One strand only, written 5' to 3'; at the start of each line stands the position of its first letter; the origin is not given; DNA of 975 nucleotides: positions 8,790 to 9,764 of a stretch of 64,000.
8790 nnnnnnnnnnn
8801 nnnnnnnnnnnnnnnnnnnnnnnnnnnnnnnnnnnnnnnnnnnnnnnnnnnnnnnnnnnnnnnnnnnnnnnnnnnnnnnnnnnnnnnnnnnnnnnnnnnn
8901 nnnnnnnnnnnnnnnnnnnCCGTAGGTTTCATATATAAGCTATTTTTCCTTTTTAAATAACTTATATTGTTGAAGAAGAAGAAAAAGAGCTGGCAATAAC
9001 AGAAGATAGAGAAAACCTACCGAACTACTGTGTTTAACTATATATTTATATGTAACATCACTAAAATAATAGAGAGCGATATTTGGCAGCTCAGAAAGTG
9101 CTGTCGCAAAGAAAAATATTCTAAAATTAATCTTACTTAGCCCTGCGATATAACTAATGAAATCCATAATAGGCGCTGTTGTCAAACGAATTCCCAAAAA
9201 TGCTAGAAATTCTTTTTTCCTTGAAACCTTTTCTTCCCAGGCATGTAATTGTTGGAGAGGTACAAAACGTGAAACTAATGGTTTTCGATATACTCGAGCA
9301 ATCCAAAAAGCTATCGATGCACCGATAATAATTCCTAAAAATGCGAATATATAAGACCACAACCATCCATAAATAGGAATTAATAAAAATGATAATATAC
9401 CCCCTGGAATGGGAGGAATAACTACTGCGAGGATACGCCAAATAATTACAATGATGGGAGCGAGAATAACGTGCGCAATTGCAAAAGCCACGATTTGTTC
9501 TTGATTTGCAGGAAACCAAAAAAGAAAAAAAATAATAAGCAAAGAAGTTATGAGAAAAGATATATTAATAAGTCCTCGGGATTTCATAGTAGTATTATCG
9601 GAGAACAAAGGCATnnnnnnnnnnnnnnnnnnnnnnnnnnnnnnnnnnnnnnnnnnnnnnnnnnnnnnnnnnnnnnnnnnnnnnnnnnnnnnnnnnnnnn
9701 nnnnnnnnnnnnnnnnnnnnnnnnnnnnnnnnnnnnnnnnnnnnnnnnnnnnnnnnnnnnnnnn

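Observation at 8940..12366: Membrane-anchored double-AAA+ ClpB/ClpC paralog with a dead first Walker A, translationally coupled to a DedA-family protein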

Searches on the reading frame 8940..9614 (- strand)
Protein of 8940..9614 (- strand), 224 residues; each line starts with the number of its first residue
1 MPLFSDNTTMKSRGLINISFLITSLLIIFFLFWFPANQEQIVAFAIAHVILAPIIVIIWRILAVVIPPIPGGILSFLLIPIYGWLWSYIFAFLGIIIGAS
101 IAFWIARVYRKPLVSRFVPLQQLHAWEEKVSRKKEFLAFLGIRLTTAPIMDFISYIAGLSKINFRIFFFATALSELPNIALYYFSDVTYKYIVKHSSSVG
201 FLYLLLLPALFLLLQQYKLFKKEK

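Call 3: search_protein_families(library=pfam, proteins=[window:8940-9614:-], max_evalue=0.01)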
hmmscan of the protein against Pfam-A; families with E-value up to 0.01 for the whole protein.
window:8940-9614:- (224 aa): 1 family
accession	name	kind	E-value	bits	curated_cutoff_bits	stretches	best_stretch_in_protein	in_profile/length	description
PF09335.16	VTT_dom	-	5.6e-18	66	33.9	1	69-184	1-119/123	VTT domain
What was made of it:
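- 8940..9614 (-): DedA/VTT-domain membrane protein (224 aa). Its ATG overlaps the ATPase stop (TAATG). It is a lineage-specific neighbour and not part of the conserved module. PF09335, E 5.6e-18 (call 3).
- Closest known: DedA/TVP38. Same: The downstream gene 8940-9614 is a bona fide VTT-domain protein (call 3).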

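Call 16: search_protein_families(library=ncbifam, proteins=[window:8940-9614:-], max_evalue=0.1)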
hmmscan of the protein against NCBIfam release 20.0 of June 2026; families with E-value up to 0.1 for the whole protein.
window:8940-9614:- (224 aa): 0 families
